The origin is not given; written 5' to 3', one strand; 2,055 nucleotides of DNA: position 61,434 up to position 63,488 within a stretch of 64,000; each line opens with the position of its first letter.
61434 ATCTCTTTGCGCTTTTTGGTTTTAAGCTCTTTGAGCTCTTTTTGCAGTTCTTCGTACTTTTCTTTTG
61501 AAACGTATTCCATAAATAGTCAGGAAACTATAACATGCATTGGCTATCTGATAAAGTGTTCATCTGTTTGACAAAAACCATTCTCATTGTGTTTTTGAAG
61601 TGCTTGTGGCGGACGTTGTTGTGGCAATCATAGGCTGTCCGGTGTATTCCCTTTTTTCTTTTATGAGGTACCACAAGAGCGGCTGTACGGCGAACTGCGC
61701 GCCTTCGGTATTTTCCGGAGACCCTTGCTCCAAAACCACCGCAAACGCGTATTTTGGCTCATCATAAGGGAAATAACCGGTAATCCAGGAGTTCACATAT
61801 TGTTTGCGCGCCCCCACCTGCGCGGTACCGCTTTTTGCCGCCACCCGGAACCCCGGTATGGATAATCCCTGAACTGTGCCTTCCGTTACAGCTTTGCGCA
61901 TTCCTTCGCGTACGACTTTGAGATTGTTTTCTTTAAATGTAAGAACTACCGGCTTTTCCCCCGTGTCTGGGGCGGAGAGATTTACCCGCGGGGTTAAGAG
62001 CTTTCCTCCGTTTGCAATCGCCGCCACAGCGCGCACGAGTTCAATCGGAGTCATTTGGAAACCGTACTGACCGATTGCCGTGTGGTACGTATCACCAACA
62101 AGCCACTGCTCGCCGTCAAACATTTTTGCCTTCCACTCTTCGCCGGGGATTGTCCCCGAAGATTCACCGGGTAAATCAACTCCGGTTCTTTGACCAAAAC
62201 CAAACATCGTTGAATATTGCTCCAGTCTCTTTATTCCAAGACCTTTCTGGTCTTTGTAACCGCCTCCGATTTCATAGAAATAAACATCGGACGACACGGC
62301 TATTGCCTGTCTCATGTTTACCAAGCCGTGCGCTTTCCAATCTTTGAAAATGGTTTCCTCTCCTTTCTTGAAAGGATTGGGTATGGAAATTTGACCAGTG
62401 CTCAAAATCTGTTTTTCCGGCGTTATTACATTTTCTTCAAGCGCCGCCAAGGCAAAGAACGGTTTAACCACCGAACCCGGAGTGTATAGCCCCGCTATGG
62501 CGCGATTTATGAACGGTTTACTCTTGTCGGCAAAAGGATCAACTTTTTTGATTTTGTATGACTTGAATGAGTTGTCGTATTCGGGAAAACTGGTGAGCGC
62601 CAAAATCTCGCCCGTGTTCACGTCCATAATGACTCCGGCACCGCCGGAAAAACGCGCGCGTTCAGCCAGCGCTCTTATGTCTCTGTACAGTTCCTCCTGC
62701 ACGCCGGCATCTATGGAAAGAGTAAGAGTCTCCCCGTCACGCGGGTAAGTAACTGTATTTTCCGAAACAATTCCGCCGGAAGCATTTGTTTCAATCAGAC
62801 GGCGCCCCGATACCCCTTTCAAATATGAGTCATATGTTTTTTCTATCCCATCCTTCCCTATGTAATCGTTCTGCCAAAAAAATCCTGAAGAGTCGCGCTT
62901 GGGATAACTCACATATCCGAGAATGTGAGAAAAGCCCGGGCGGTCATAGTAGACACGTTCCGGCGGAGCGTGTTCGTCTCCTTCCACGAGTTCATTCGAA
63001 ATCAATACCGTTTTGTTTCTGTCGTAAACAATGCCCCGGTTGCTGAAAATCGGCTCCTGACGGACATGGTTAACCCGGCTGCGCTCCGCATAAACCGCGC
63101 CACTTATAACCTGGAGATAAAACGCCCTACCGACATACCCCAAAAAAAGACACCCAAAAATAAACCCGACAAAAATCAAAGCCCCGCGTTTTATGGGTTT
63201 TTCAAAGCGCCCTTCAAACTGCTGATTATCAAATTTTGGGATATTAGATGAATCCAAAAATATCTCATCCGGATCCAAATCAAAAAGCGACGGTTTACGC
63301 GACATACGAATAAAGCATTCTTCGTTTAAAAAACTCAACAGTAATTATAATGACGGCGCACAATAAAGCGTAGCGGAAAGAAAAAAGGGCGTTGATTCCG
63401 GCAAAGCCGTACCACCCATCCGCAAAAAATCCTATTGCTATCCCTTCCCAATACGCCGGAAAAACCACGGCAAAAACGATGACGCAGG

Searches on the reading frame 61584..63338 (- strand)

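Call 35: search_protein_families(library=pfam, proteins=[window:61584-63338:-], max_evalue=0.00001)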
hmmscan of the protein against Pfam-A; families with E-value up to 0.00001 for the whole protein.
window:61584-63338:- (584 aa): 2 families
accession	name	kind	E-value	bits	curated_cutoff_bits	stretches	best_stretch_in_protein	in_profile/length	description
PF00905.27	Transpeptidase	-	4.4e-63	213.7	22.1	1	233-546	1-287/299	Penicillin binding protein transpeptidase domain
PF03717.20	PBP_dimer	-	2.3e-15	57.9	24.4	1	126-193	106-178/180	Penicillin-binding Protein dimerisation domain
